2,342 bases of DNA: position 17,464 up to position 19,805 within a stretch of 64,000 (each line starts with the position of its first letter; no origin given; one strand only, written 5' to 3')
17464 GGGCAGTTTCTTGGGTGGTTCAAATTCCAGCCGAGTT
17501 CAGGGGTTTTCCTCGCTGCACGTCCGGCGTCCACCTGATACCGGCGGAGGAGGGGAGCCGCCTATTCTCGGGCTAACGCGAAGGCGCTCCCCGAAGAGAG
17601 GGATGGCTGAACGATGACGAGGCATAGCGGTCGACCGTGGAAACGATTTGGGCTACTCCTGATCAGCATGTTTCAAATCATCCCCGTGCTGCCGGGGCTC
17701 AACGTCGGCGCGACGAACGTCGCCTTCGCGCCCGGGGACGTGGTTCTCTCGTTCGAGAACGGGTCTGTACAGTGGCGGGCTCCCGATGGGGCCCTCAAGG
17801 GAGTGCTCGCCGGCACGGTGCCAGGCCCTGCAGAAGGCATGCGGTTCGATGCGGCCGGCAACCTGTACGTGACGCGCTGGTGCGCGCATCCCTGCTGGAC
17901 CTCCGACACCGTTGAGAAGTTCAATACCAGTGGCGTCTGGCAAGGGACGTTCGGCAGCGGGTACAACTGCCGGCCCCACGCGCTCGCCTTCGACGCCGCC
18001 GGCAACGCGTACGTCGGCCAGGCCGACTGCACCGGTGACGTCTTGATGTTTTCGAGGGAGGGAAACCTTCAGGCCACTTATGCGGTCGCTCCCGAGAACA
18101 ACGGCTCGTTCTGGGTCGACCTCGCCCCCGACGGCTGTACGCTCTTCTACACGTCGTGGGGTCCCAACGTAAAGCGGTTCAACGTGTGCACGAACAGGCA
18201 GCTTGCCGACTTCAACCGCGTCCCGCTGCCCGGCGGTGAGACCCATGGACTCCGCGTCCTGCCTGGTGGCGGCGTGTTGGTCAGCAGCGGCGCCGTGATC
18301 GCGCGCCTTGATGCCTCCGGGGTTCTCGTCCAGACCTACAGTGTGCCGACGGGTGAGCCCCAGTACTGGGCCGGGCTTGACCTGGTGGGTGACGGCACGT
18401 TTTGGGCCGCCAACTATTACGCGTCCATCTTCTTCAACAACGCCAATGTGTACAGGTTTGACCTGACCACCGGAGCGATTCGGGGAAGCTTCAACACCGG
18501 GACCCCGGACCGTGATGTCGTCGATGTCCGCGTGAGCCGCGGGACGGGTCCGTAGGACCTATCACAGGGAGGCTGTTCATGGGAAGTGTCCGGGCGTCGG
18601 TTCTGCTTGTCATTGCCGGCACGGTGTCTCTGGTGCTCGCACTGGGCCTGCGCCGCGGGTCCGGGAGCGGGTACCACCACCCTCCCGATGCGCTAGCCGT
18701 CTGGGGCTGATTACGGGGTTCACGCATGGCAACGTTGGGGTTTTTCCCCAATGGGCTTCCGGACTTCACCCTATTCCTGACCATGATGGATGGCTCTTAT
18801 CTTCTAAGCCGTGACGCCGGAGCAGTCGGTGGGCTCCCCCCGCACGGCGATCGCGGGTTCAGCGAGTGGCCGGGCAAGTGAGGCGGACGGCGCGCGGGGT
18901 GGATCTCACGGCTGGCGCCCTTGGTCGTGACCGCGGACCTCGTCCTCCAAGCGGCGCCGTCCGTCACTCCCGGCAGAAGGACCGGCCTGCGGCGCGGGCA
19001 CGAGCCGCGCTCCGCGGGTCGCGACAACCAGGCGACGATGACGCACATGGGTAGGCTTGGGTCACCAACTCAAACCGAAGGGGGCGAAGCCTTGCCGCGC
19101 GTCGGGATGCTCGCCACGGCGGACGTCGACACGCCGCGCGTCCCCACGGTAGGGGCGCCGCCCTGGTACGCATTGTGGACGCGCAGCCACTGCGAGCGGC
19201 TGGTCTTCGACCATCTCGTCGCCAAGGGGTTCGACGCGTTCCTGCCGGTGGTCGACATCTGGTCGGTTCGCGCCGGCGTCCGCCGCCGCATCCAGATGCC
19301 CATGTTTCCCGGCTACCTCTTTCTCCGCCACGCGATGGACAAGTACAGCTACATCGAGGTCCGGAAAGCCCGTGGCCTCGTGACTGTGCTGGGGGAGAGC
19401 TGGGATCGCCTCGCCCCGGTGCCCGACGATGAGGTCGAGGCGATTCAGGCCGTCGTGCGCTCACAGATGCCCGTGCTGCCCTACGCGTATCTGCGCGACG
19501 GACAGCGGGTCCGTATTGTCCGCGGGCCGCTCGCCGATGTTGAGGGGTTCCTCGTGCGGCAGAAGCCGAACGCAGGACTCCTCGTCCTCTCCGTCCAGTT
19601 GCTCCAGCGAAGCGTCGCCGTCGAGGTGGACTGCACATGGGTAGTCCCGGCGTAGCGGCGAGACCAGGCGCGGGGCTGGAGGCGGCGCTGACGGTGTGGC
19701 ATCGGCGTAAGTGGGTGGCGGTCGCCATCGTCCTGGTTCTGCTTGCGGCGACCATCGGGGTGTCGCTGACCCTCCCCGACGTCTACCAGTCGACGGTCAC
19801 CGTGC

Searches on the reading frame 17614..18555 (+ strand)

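Call 29: search_protein_families(library=pfam, proteins=[window:17614-18555:+], max_evalue=0.001)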
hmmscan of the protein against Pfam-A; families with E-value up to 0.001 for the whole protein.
window:17614-18555:+ (313 aa): 0 families

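Call 62: search_protein_families(library=ncbifam, proteins=[window:17614-18555:+], max_evalue=0.001)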
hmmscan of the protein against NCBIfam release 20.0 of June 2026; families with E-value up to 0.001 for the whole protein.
window:17614-18555:+ (313 aa): 1 family
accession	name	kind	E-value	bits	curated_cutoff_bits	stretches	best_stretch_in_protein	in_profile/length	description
NF035926.1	scyF_NHL_VPEP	equivalog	0.00071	18.8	350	0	71-115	153-190/376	scytonemin biosynthesis PEP-CTERM protein ScyF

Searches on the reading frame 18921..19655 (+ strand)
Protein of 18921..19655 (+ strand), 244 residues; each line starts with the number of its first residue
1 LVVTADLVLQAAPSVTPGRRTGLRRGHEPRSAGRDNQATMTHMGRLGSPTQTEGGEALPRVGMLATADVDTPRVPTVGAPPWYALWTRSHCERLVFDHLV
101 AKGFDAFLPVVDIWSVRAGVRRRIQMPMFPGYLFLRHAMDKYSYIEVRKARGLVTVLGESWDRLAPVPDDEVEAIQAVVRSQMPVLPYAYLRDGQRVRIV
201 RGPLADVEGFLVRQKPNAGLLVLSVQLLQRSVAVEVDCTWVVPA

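Call 29: search_protein_families(library=pfam, proteins=[window:18921-19655:+], max_evalue=0.001)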
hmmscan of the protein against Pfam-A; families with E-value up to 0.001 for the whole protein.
window:18921-19655:+ (244 aa): 1 family
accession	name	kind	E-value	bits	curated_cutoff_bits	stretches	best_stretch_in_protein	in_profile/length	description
PF02357.24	NusG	-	1.2e-17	64.6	22.2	1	82-175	3-92/93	Transcription termination factor nusG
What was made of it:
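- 18921..19655 (+): Specialised NusG paralogue (UpxY/RfaH/LoaP-like) heading the EPS operon; context and putative regulon member. NusG 64.6 bits (call 29).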

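Call 62: search_protein_families(library=ncbifam, proteins=[window:18921-19655:+], max_evalue=0.001)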
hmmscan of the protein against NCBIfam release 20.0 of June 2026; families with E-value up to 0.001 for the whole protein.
window:18921-19655:+ (244 aa): 5 families
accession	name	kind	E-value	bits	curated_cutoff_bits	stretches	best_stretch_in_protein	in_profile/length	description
NF033644.1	antiterm_UpxY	subfamily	1.7e-24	86.7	100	1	82-237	1-160/164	UpxY family transcription antiterminator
TIGR01955.1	RfaH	equivalog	4.7e-21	75.4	144.5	1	82-238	1-155/159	transcription/translation regulatory transformer protein RfaH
NF033641.1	antiterm_LoaP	exception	5.8e-18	65.6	125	1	82-237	1-160/166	antiterminator LoaP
TIGR00922.1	nusG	equivalog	1.4e-13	51.1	135.7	1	104-240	32-168/172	transcription termination/antitermination protein NusG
NF006534.0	PRK09014.1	equivalog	8.6e-12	45.3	124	1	82-238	4-156/162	transcription/translation regulatory transformer protein RfaH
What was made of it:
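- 18921..19655 (+): Best NCBIfam match is UpxY, 86.7 bits, below its cut-off of 100 (call 62).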
